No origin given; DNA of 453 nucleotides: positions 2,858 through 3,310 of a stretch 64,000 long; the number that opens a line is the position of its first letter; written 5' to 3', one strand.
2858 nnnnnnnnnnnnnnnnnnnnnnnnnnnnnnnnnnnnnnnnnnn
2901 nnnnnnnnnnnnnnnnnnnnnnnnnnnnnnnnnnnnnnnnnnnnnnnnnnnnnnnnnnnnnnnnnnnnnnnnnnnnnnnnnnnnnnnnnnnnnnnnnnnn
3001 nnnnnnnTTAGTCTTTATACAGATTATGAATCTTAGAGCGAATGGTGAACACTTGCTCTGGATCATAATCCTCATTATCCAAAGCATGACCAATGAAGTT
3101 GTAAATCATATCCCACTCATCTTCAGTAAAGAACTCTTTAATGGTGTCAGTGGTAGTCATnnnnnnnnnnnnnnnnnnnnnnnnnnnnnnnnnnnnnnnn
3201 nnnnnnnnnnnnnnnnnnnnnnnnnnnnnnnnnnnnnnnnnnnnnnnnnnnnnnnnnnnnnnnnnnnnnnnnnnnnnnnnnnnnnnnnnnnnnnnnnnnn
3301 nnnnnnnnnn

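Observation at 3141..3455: Cassette duplications extend into coding sequence, creating genes with identical N-termini and unrelated bodies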

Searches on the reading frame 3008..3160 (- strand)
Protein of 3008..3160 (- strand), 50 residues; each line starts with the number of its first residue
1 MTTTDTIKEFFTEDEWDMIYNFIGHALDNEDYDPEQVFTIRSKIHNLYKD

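Call 24: find_encoding_contigs(protein=window:3008-3160:-, flank=6000, max_places=10)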
Protein window:3008-3160:- (50 aa): 15 contigs read that carry it; 8 places shown.
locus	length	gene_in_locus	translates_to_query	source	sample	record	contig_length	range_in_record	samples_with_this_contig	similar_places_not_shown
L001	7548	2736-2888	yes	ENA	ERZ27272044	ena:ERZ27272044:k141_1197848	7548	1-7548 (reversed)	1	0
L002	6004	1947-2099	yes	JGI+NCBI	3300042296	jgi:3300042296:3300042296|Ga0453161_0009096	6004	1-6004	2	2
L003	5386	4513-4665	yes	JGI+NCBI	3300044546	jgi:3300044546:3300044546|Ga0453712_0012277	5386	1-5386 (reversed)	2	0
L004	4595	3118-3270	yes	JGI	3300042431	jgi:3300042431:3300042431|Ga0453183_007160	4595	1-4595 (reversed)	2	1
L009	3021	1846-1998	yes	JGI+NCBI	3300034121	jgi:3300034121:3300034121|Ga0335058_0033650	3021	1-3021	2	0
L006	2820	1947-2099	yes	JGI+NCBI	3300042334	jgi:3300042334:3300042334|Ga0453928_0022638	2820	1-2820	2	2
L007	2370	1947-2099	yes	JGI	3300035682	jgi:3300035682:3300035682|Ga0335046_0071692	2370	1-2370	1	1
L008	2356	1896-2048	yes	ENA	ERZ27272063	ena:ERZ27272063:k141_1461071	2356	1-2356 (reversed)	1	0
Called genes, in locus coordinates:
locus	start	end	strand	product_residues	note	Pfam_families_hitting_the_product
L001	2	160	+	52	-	?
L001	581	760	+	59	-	-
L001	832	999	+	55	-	-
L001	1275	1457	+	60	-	-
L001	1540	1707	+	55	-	-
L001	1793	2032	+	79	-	-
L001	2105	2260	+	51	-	-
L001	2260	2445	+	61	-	-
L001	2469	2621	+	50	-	-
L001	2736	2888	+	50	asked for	-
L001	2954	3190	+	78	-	-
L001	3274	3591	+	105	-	PF23790:Kyano_Gp96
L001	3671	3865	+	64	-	-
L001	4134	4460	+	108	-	-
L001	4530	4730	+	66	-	-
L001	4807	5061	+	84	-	-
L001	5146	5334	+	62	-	-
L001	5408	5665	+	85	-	-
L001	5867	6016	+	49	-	-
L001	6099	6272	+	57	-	-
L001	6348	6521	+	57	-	-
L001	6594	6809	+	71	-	-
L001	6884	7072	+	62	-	-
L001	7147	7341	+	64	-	-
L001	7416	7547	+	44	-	?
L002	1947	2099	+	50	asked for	-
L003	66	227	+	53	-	-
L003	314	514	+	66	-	-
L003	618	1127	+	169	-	-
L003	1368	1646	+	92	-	-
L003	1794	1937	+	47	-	-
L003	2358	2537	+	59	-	-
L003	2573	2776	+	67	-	-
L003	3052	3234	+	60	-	-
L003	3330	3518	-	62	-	-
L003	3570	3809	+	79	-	-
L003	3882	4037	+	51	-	-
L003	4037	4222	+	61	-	-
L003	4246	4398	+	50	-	-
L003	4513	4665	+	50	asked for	-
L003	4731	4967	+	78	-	-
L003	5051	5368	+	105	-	PF23790:Kyano_Gp96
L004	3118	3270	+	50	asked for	-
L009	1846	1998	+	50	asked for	-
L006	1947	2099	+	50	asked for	-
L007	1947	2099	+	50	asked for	-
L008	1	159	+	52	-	?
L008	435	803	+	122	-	-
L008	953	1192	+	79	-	-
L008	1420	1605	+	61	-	-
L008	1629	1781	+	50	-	-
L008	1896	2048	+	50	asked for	-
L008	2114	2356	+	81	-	?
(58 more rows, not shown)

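Call 26: search_dna_similar(query=window:3008-3160:-, collection=phages, mode=protein, max_evalue=0.1, max_rows=20)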
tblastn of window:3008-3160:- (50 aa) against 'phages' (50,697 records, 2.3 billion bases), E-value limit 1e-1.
Records with a match: 4; places in all: 4; records where one place covers at least 80% of the query: 3.
Best place of each record, by identity: 60-80% 2; <60% 2.
By first word of the organism name: Synechococcus 3; Acinetobacter 1.
By host as written in the record: Synechococcus sp. KCZYC6 2; Synechococcus sp. 1; Acinetobacter baumannii strain KZ-1098 1.
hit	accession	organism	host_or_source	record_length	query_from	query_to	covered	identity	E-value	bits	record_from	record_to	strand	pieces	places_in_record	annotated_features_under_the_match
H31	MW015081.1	Synechococcus phage S-SRM01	Synechococcus sp. KCZYC6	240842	2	50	98%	63.3%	3e-10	58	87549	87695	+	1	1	none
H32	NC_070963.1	Synechococcus phage S-SRM01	Synechococcus sp. KCZYC6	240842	2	50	98%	63.3%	3e-10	58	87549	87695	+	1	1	none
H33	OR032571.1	Synechococcus phage DSL-LC02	Synechococcus sp.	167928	8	48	82%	56.1%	4e-10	57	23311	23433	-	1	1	none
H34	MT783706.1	Acinetobacter phage Aristophanes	Acinetobacter baumannii strain KZ-1098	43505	7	40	68%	44.1%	1e-2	37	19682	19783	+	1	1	putative DNA-dependent RNA polymerase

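Call 28: get_annotated_region(hit=H31, flank=4000)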
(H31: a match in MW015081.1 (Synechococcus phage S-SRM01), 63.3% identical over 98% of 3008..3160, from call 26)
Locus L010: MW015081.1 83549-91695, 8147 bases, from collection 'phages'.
description: Synechococcus phage S-SRM01, complete genome.
organism: Synechococcus phage S-SRM01 (NCBI taxid 2781608)
taxonomy: Viruses; Duplodnaviria; Heunggongvirae; Uroviricota; Caudoviricetes; Kyanoviridae; Serangoonvirus; Serangoonvirus essarone
host: Synechococcus sp. KCZYC6; source: Serangoon Reservoir; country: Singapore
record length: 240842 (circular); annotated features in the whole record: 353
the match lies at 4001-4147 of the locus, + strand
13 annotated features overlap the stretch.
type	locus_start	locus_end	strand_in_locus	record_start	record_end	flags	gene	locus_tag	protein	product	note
CDS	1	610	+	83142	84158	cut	-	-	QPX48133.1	hypothetical protein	-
CDS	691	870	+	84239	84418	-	-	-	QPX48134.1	hypothetical protein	-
CDS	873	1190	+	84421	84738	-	-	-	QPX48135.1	hypothetical protein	-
CDS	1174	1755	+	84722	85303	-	-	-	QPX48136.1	hypothetical protein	-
CDS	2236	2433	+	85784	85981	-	-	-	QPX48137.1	hypothetical protein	-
CDS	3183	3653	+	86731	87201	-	-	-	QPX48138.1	hypothetical protein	-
CDS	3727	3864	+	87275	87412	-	-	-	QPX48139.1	hypothetical protein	-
CDS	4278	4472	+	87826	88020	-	-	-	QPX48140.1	hypothetical protein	-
CDS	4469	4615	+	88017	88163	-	-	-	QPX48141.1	hypothetical protein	-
CDS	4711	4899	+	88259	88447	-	-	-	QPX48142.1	hypothetical protein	-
CDS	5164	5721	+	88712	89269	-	-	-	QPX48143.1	hypothetical protein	-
CDS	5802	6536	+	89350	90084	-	-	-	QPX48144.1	hypothetical protein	Phage protein Gp37/Gp68-like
CDS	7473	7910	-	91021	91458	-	-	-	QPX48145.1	HNH endonuclease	-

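Call 29: get_annotated_region(hit=H33, flank=3000)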
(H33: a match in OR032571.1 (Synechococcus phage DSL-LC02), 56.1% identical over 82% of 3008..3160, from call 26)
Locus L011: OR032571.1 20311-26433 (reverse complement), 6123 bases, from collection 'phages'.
description: Synechococcus phage DSL-LC02, complete genome.
organism: Synechococcus phage DSL-LC02 (NCBI taxid 3058947)
taxonomy: Viruses; Duplodnaviria; Heunggongvirae; Uroviricota; Caudoviricetes; Kyanoviridae
host: Synechococcus sp.; source: water sample of Dishui Lake; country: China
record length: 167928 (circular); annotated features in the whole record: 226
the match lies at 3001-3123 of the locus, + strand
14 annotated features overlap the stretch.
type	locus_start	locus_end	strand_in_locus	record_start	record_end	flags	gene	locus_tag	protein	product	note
CDS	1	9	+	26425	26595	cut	-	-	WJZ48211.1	hypothetical protein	-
CDS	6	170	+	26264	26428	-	-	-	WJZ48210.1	hypothetical protein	-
CDS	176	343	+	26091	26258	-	-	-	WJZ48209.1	hypothetical protein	-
CDS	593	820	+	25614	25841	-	-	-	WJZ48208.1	hypothetical protein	-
CDS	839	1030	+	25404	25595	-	-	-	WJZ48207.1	hypothetical protein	-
CDS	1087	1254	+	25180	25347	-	-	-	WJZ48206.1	hypothetical protein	-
CDS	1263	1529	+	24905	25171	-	-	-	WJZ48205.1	hypothetical protein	-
CDS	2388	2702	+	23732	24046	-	-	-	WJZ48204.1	hypothetical protein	-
CDS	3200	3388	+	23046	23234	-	-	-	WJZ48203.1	hypothetical protein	-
CDS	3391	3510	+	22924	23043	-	-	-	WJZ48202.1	hypothetical protein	-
CDS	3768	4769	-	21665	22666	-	-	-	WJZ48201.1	hypothetical protein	-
CDS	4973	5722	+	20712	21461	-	-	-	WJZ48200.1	hypothetical protein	-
CDS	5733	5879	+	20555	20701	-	-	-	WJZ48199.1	hypothetical protein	-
CDS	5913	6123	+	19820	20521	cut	-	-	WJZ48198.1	hypothetical protein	-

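Call 58: search_protein_families(library=pfam, proteins=[window:3008-3160:-], max_evalue=0.01)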
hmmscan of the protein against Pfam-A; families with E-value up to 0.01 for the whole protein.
window:3008-3160:- (50 aa): 0 families

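Call 74: search_protein_families(library=phrogs, proteins=[window:3008-3160:-], max_evalue=0.01)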
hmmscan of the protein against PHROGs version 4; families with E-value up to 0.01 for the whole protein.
window:3008-3160:- (50 aa): 1 family
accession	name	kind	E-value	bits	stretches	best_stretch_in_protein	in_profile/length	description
phrog_35733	-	unknown function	0.0031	18.6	1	7-49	13-58/63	-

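Call 89: find_homologous_proteins(query=window:3008-3160:-, max_evalue=0.001)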
Query window:3008-3160:- (50 aa): 29 proteins with E <= 0.001 among 29 candidates.
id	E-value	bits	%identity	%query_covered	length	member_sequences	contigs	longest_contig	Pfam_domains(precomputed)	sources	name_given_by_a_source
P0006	3.0e-24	101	96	96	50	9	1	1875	-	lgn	-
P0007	4.3e-23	97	90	96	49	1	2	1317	-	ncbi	-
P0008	8.8e-23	96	92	96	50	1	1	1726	-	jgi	jgi:hypothetical protein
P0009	1.7e-22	95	88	96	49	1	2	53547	-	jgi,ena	jgi:hypothetical protein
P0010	8.2e-22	93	88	96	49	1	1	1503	-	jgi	jgi:hypothetical protein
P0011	8.8e-22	93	85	96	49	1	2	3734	-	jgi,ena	jgi:hypothetical protein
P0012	9.5e-22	93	85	96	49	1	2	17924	-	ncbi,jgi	jgi:hypothetical protein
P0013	1.1e-21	93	88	96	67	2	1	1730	-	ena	-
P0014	1.1e-21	93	88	96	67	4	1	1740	-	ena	-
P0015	1.4e-21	92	85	96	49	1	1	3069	-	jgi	jgi:hypothetical protein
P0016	6.7e-21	90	94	96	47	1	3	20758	-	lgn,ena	-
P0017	9.5e-21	90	83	96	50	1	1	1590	-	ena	-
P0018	1.9e-20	89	85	94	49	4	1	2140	-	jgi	jgi:hypothetical protein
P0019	3.8e-20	88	81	96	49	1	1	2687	-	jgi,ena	jgi:hypothetical protein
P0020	1.7e-19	86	83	96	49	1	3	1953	-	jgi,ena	-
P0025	2.4e-18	82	81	86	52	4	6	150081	-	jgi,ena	jgi:hypothetical protein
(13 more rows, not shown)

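Call 91: find_encoding_contigs(protein=P0009, flank=2500, max_places=2)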
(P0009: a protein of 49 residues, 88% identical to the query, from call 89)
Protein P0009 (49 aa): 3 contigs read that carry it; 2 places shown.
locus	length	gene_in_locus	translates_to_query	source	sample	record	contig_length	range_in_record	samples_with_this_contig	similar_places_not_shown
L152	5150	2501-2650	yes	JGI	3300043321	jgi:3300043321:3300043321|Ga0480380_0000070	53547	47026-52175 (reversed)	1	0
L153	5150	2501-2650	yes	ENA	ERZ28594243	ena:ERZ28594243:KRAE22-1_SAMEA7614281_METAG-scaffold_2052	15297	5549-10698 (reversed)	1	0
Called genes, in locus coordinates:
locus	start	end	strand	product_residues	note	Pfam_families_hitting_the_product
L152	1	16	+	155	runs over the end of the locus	-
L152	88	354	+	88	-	-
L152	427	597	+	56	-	-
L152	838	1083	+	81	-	-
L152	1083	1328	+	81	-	-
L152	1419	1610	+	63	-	PF24012:DUF7326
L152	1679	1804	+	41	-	-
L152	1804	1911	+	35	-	-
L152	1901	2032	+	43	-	-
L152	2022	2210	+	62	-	-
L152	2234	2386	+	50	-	-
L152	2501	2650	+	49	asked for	-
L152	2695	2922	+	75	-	-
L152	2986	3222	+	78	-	-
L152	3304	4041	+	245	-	PF17338:GP88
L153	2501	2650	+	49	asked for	-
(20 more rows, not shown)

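Call 92: find_encoding_contigs(protein=P0025, flank=2500, max_places=2)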
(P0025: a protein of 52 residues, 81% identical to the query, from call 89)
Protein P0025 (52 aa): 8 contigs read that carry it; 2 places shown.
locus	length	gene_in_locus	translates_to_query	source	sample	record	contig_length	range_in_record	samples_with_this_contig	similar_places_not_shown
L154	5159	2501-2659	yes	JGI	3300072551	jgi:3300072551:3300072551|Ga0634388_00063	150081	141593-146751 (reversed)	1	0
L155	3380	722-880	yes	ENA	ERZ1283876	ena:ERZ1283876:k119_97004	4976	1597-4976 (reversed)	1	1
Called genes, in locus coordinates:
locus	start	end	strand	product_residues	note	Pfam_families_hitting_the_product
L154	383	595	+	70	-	-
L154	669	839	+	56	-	-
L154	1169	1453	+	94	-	PF24012:DUF7326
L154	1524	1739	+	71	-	-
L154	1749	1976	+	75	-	PF24012:DUF7326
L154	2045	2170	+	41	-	-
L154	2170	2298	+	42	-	-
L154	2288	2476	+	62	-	-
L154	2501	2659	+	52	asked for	-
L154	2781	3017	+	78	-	-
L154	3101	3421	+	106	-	PF23790:Kyano_Gp96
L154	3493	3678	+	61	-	-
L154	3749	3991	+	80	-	-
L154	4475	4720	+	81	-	PF23907:DUF7249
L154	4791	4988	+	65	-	-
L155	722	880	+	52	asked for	-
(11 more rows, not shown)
